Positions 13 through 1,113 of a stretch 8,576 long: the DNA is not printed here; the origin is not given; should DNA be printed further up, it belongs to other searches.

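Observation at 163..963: AT-rich cargo gene encoding a PD-(D/E)xK-like protein at the prophage edge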

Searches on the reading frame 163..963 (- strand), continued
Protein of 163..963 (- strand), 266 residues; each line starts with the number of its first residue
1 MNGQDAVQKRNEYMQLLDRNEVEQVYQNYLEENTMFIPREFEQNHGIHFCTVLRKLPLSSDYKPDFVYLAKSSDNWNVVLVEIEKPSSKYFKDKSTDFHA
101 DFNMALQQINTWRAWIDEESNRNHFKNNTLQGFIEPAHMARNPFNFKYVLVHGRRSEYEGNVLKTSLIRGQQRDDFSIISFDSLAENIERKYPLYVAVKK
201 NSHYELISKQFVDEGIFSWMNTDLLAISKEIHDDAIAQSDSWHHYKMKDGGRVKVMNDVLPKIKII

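Call 39: predict_structure(alignment_id=A1)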
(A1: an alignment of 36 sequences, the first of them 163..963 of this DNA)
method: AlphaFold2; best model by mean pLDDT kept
length: 266 residues; sequences in the alignment: 36
mean_pLDDT: 94.4   pTM: 0.91
mean pLDDT of the five models: 94.4, 94.1, 93.8, 93.6, 93.3
residues with pLDDT >= 90: 233; 70-90: 33; 50-70: 0; < 50: 0
segments of 3 or more residues with pLDDT < 50: none
pLDDT, mean of each block of 10 residues (from residue 1): 92 95 93 97 94 93 94 93 95 96 97 95 91 86 95 96 97 98 95 96 95 94 95 97 90 95 96
secondary structure, 60 per line:
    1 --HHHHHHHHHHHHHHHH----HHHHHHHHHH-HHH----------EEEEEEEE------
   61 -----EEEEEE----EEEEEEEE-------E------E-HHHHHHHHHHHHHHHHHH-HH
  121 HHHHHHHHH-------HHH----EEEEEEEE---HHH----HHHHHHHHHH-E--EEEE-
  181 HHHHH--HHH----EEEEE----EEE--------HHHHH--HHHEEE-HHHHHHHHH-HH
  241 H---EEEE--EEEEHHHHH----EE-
elements in order: H3-18 H23-32 E47-54 E66-71 E76-83 H100-117 H119-129 E144-151 H162-171 E176-179 H181-185 E195-199 E204-206 H215-219 E225-227 H229-237 E245-248 E251-254 H255-259

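Call 43: fold_search(model_id=the predicted structure, library=pdb)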
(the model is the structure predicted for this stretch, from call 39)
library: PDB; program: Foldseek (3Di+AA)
matches with E <= 10: 480; with E <= 0.001: 9
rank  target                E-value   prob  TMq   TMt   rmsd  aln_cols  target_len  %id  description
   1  8ti9_B                5.4e-06  1.00  0.48  0.65   4.6       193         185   19  CryoEM structure of octamer assembly of Shedu nuclease domain from Bacillus cereus (released 2024-07-31)
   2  8ti9_C                6.9e-06  1.00  0.48  0.65   4.5       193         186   19  CryoEM structure of octamer assembly of Shedu nuclease domain from Bacillus cereus (released 2024-07-31)
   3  8ps4_A                6.0e-05  1.00  0.43  0.31   5.8       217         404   16  Escherichia coli SduA complex (released 2025-01-22)
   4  8ti8_B                6.0e-05  1.00  0.41  0.47   7.8       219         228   18  CryoEM structure of Shedu from Bacillus cereus (released 2024-07-31)
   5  8ti8_C                1.3e-04  1.00  0.41  0.42   7.5       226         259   17  CryoEM structure of Shedu from Bacillus cereus (released 2024-07-31)
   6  8ps5_A                1.4e-04  1.00  0.42  0.30   6.0       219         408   16  Escherichia coli SduA complex bound to DNA (released 2025-01-22)
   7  8ti9_A                2.2e-04  1.00  0.42  0.53   5.9       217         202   15  CryoEM structure of octamer assembly of Shedu nuclease domain from Bacillus cereus (released 2024-07-31)
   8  8ti8_D                4.0e-04  1.00  0.41  0.43   8.1       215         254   18  CryoEM structure of Shedu from Bacillus cereus (released 2024-07-31)
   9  8ti8_A                5.8e-04  1.00  0.41  0.45   7.4       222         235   18  CryoEM structure of Shedu from Bacillus cereus (released 2024-07-31)
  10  1fok_A                4.0e-03  0.99  0.35  0.19   6.9       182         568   16  STRUCTURE OF RESTRICTION ENDONUCLEASE FOKI BOUND TO DNA (released 1997-12-03)
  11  2fok_A                5.1e-03  0.99  0.36  0.20   6.0       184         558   14  STRUCTURE OF RESTRICTION ENDONUCLEASE FOKI (released 1998-06-17)
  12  2fok_B                6.1e-03  0.99  0.36  0.20   5.9       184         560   16  STRUCTURE OF RESTRICTION ENDONUCLEASE FOKI (released 1998-06-17)
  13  6qnz_B                3.9e-02  0.63  0.29  0.16   7.5       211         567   10  Crystal structure of the site-specific DNA nickase N.BspD6I E418A Mutant (released 2020-03-04)
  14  6wan_F                5.3e-02  0.44  0.25  0.17   8.2       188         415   11  Structure of Acinetobacter baumannii Cap4 SAVED/CARF-domain containing receptor with the cyclic trinucleotide 3'3'3'-c (released 2020-06-17)
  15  7vsr_M                1.0e-01  0.28  0.17  0.15   6.3       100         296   13  Structure of McrBC (stalkless mutant) (released 2023-02-15)
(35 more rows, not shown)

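Call 66: find_encoding_contigs(protein=P0007, flank=9000, max_places=2)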
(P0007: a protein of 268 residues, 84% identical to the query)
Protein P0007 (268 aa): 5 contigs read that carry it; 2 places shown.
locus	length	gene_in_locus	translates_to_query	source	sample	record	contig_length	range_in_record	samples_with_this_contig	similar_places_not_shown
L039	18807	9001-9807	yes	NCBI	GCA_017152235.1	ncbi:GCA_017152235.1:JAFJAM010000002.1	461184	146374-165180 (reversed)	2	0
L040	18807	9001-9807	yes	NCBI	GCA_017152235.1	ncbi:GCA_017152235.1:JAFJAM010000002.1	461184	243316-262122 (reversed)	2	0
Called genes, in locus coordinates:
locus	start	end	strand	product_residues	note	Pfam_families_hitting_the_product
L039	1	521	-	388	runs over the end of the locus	PF00376:MerR, PF01656:CbiA, PF13614:AAA_31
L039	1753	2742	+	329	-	PF01051:Rep3_N, PF21205:Rep3_C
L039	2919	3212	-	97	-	PF05016:ParE_toxin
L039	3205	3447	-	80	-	PF03693:ParD_antitoxin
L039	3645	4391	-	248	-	PF00589:Phage_integrase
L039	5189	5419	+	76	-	PF04014:MazE_antitoxin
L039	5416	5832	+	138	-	PF01850:PIN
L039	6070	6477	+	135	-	-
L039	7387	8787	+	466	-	PF13384:HTH_23 (weak), PF13518:HTH_28 (weak), PF13551:HTH_29 (weak), PF13565:HTH_32 (weak)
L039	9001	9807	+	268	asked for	PF14082:SduA_C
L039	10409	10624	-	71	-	-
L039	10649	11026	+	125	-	PF00903:Glyoxalase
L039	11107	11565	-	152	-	PF04073:tRNA_edit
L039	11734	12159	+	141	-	PF09990:DUF2231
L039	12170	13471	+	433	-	PF22807:TrAA12, PF07995:GSDH, PF22807:TrAA12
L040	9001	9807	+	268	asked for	PF14082:SduA_C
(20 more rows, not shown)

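Call 67: find_encoding_contigs(protein=P0013, flank=9000, max_places=2)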
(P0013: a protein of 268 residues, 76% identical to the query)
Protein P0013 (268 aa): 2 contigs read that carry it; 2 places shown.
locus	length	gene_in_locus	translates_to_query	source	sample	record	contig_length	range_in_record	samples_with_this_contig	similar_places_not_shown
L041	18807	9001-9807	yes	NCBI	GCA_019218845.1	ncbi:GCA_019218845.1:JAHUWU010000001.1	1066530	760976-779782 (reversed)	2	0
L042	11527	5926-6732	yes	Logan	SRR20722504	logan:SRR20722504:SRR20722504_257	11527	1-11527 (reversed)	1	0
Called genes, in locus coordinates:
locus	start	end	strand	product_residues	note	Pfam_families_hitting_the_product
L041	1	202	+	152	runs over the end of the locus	PF13420:Acetyltransf_4 (faint), PF00583:Acetyltransf_1, PF13673:Acetyltransf_10, PF13508:Acetyltransf_7, PF08445:FR47 (weak)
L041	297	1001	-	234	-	-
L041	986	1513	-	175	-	PF04542:Sigma70_r2, PF08281:Sigma70_r4_2, PF04545:Sigma70_r4 (weak)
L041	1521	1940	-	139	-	PF03640:Lipoprotein_15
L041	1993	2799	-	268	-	PF13531:SBP_bac_11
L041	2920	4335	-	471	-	PF00392:GntR, PF00155:Aminotran_1_2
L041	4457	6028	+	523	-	PF01654:Cyt_bd_oxida_I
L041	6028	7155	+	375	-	PF02322:Cyt_bd_oxida_II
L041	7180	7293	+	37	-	PF08173:YbgT_YccB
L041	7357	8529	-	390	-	PF00083:Sugar_tr (weak), PF06779:MFS_4, PF07690:MFS_1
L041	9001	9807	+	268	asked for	PF14082:SduA_C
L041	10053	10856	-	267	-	PF00248:Aldo_ket_red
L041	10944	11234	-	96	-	PF03992:ABM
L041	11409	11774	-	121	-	PF00903:Glyoxalase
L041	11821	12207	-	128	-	PF19942:DUF6404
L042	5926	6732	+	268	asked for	PF14082:SduA_C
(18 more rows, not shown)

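Call 68: find_encoding_contigs(protein=P0015, flank=9000, max_places=2)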
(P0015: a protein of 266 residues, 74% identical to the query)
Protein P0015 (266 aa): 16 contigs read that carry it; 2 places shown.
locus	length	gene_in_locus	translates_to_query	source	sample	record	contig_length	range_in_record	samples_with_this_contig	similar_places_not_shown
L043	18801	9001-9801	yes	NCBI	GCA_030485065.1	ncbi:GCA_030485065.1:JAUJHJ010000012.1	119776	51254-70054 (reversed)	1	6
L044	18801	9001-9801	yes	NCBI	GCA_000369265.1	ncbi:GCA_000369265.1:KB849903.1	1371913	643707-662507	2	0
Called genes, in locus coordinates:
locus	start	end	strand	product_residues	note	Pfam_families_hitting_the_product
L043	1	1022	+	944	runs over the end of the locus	PF03477:ATP-cone, PF00317:Ribonuc_red_lgN, PF02867:Ribonuc_red_lgC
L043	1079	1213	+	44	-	-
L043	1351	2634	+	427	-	PF00268:Ribonuc_red_sm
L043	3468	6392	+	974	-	-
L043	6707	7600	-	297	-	PF02567:PhzC-PhzF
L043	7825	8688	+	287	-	PF00126:HTH_1, PF03466:LysR_substrate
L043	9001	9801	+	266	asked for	PF14082:SduA_C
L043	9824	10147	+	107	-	-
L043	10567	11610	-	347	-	PF08808:RES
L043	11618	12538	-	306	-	-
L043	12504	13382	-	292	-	PF26915:Phage_P4_cII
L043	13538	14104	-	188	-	PF00440:TetR_N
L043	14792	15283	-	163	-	PF01613:Flavin_Reduct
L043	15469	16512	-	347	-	PF01717:Meth_synt_2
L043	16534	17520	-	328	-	PF08908:MesX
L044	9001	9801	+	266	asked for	PF14082:SduA_C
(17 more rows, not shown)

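Call 69: search_dna_similar(query=window:163-963:-, collection=phages, mode=protein, max_evalue=0.001, max_rows=25)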
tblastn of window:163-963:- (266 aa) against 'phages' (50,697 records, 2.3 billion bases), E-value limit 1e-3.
Records with a match: 1; places in all: 1; records where one place covers at least 80% of the query: 0.
Best place of each record, by identity: <60% 1.
By first word of the organism name: Bacteriophage 1.
By host as written in the record: - 1.
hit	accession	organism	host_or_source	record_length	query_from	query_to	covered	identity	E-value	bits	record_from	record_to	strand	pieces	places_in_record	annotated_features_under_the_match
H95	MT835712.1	Bacteriophage sp.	human fecal samples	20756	23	125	39%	29.8%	1e-7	58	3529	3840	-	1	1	record has no annotation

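Call 70: search_dna_similar(query=window:163-963:-, collection=plasmids, mode=protein, max_evalue=1e-20, max_rows=25)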
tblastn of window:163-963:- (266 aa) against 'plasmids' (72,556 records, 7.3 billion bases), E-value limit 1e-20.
Records with a match: 68; places in all: 69; records where one place covers at least 80% of the query: 55.
Best place of each record, by identity: 80-90% 64; 60-80% 1; <60% 3.
By first word of the organism name: Escherichia 28; Salmonella 22; Klebsiella 5; Serratia 4; Enterobacter 3; Citrobacter 2; Kosakonia 1; Bacillus 1; Pectobacterium 1; Sebaldella 1.
By predicted mobility (MOB-suite, as given by PLSDB): conjugative 60; non-mobilizable 8.
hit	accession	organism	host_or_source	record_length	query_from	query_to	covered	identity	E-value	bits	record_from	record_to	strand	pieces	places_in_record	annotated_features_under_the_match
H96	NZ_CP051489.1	Kosakonia sp. SMBL-WEM22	culture,seawater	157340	1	266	100%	87.6%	8e-158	492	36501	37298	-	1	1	Shedu immune nuclease family protein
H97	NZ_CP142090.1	Serratia sp. K-M0228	Homo sapiens,wound swab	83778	1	266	100%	80.8%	1e-146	460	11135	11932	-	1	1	Shedu immune nuclease family protein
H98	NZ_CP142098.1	Serratia sp. K-M0252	Homo sapiens,urine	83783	1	266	100%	80.8%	1e-146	460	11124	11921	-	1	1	Shedu immune nuclease family protein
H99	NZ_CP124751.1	Serratia sp. K-M0706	Homo sapiens,wound swab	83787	1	266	100%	80.8%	1e-146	460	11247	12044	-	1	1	Shedu immune nuclease family protein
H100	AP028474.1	Serratia marcescens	Homo sapiens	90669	1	266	100%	80.8%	1e-146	460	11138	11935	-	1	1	hypothetical protein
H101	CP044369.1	Klebsiella pneumoniae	Homo sapiens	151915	1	266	100%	80.8%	5e-146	458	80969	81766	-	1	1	DUF4263 domain-containing protein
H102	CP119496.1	Salmonella enterica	raw intact chicken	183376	1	266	100%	80.8%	5e-146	458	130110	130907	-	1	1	DUF4263 domain-containing protein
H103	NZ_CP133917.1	Escherichia coli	Homo sapiens,blood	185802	1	266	100%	80.8%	5e-146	458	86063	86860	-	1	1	Shedu immune nuclease family protein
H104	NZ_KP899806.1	Salmonella enterica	environmental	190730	1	266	100%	80.8%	5e-146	458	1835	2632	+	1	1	Shedu immune nuclease family protein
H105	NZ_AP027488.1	Escherichia coli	-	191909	1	266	100%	80.8%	5e-146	458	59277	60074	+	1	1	Shedu immune nuclease family protein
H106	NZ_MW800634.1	Escherichia coli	-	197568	1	266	100%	80.8%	5e-146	458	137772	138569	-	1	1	Shedu immune nuclease family protein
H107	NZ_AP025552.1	Escherichia coli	Homo sapiens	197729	1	266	100%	80.8%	5e-146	458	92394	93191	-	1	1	Shedu immune nuclease family protein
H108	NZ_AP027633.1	Escherichia coli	-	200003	1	266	100%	80.8%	5e-146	458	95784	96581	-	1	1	Shedu immune nuclease family protein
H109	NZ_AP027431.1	Escherichia coli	Sus scrofa,cell culture,feces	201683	1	266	100%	80.8%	5e-146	458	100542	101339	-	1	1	Shedu immune nuclease family protein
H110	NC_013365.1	Escherichia coli O111:H- str. 11128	-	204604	1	266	100%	80.8%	5e-146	458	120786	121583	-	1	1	Shedu immune nuclease family protein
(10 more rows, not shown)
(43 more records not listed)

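Call 75: get_annotated_region(hit=H110, flank=4000)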
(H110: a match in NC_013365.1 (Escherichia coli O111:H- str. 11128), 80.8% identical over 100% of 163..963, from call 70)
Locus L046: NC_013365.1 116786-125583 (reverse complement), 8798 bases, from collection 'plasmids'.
description: Escherichia coli O111:H- str. 11128 plasmid pO111_1, complete sequence
organism: Escherichia coli O111:H- str. 11128 (NCBI taxid 585396)
taxonomy: Bacteria; Pseudomonadota; Gammaproteobacteria; Enterobacterales; Enterobacteriaceae; Escherichia; Escherichia coli; Escherichia coli O111:H- str. 11128
host: -; source: -; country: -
typing (MOB-suite, as given by PLSDB): conjugative; replicon IncHI1B,IncQ1; relaxase MOBH; mating-pair formation MPF_F
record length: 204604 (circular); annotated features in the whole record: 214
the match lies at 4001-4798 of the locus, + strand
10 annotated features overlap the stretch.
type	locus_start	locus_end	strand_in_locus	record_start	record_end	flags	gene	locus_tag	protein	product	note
CDS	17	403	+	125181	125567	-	-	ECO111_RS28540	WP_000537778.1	hypothetical protein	-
CDS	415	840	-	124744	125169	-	-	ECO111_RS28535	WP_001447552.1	hypothetical protein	-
CDS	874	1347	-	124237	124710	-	-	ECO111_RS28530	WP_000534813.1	hypothetical protein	-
CDS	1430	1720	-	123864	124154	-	-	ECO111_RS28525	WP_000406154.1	hypothetical protein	-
CDS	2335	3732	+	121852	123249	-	-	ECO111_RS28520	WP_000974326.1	ISNCY family transposase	-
CDS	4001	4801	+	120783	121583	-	-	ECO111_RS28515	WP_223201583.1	Shedu immune nuclease family protein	-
CDS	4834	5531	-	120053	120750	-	-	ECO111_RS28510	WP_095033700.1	IS1-like element IS1B family transposase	GO:0006313 - DNA transposition [Evidence IEA]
CDS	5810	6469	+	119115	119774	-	-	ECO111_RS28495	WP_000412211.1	type A-1 chloramphenicol O-acetyltransferase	-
predicted_resistance_gene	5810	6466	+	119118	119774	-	catA1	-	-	type A-1 chloramphenicol O-acetyltransferase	predicted by amrfinderplus; class PHENICOL; identity 100.0%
CDS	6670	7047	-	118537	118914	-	-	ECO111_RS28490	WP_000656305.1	GNAT family N-acetyltransferase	-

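Call 76: find_related_loci(query=A1, collection=viral_contigs, flank=6000)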
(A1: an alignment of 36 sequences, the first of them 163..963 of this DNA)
Query A1 (266 aa) in viral_contigs; peptide patterns used: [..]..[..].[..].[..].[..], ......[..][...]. (x = any residue, [..] = any of these).
353 stretches matched a pattern; 2 encode a relative of the query (tblastn E <= 1e-3); 2 distinct loci.
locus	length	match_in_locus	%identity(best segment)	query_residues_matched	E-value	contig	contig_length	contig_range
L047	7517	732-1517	54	1-265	9e-94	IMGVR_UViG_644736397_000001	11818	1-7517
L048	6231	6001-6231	65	10-86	9e-29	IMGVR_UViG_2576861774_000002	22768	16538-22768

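Call 80: search_protein_families(library=pfam, proteins=[L047:1545-2819:+, L047:3362-3865:+, L047:4104-5270:-, L047:5267-6421:-, L047:6623-7462:-, L048:1098-3317:-, L048:3298-3939:-, L048:4135-4533:-, L048:5049-5468:+, L006:6341-7738:+], max_evalue=0.001)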
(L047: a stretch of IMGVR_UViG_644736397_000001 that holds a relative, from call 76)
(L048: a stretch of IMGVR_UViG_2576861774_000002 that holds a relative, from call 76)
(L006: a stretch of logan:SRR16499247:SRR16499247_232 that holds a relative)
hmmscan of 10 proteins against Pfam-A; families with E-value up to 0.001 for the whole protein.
L047:1545-2819:+ (424 aa): 1 family
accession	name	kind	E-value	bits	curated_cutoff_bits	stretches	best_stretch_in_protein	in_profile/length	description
PF14468.11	DUF4427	-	5.6e-44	149.9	22.7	1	291-417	5-131/132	Protein of unknown function (DUF4427)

L047:3362-3865:+ (167 aa): 0 families

L047:4104-5270:- (388 aa): 1 family
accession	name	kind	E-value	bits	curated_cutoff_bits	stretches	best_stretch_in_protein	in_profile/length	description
PF00263.26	Secretin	-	2.1e-20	73.4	27.5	1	236-382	3-163/169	Bacterial type II and III secretion system protein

L047:5267-6421:- (384 aa): 1 family
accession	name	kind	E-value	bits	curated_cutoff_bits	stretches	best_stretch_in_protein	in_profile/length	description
PF05707.18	Zot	-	4.2e-23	82.3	20.3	1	39-241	2-193/197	Zonular occludens toxin (Zot)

L047:6623-7462:- (279 aa): 0 families

L048:1098-3317:- (739 aa): 2 families
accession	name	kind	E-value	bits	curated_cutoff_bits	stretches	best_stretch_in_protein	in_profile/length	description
PF20454.4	GpA_nuclease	-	6.5e-42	144.2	22.5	1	344-636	3-291/294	Terminase large subunit gpA, endonuclease domain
PF05876.18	GpA_ATPase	-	5.5e-35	121.6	25.6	1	68-306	10-238/247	Phage terminase large subunit gpA, ATPase domain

L048:3298-3939:- (213 aa): 3 families
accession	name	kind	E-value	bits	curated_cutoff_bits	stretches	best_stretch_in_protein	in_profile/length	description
PF12728.13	HTH_17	-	1.5e-05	25.6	27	1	46-98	2-50/51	Helix-turn-helix domain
PF13384.12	HTH_23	-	2.6e-05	24.3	24.6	1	35-68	5-40/50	Homeodomain-like domain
PF07471.18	Phage_Nu1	-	0.00041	20.4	30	0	46-114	3-78/164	Phage DNA packaging protein Nu1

L048:4135-4533:- (132 aa): 0 families

L048:5049-5468:+ (139 aa): 0 families

L006:6341-7738:+ (465 aa): 4 families
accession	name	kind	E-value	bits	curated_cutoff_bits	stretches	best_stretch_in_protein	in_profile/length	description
PF13384.12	HTH_23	-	1.6e-07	31.4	24.6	1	11-58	2-48/50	Homeodomain-like domain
PF13518.12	HTH_28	-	1.9e-07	31.5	25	1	16-66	2-51/52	Helix-turn-helix domain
PF13551.12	HTH_29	-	7.5e-07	29.6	28.1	1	16-70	1-57/64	Winged helix-turn helix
PF13565.12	HTH_32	-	6.5e-06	27.1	33.7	1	45-117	3-73/73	Homeodomain-like domain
